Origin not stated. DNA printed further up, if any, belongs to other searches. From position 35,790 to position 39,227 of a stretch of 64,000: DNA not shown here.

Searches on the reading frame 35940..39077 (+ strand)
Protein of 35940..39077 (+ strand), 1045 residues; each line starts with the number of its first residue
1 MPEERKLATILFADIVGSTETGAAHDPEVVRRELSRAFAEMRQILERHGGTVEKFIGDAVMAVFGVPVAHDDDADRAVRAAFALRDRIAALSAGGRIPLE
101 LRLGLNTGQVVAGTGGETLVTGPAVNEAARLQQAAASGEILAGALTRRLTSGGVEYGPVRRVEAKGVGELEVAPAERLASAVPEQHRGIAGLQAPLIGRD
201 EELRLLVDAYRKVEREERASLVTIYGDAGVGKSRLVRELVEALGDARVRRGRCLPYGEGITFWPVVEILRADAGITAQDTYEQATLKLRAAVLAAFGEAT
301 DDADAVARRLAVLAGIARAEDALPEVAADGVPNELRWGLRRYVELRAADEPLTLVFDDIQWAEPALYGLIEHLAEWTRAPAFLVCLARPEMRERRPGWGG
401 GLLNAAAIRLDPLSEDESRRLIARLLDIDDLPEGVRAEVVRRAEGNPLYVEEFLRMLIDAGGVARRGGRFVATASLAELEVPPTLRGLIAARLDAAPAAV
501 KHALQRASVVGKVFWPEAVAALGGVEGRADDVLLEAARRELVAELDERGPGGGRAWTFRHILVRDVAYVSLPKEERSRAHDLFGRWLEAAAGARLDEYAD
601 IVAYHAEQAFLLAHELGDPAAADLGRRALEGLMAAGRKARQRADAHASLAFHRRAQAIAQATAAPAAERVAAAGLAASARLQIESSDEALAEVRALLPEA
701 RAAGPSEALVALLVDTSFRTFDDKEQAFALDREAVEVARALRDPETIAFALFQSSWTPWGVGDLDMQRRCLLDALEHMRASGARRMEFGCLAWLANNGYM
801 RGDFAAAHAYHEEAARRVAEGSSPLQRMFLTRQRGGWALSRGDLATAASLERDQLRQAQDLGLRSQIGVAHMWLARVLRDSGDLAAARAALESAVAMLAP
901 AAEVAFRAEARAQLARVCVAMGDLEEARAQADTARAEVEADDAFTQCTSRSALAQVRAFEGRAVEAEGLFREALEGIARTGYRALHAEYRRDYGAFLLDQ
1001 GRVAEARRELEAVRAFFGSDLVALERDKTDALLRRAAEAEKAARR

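Call 14: search_protein_families(library=pfam, proteins=[window:35940-39077:+], max_evalue=0.001)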
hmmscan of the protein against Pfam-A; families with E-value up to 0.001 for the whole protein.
window:35940-39077:+ (1045 aa): 6 families
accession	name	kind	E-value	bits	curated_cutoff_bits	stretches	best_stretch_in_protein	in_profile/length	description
PF13191.12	AAA_16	-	1.4e-22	81.4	32.6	1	195-375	1-157/167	AAA ATPase domain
PF00211.25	Guanylate_cyc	-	2.2e-20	73.4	21.9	1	7-170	8-176/183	Adenylate and Guanylate cyclase catalytic domain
PF17874.7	TPR_MalT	-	2.1e-09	37.5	45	1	796-973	48-228/336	MalT-like TPR region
PF13424.12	TPR_12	-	7.3e-07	29.7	30.1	2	870-934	5-71/77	Tetratricopeptide repeat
PF13401.12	AAA_22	-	0.0002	22.1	27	1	217-373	3-107/130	AAA domain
PF13181.12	TPR_8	-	0.0008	19.8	25.7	0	870-895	3-28/34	Tetratricopeptide repeat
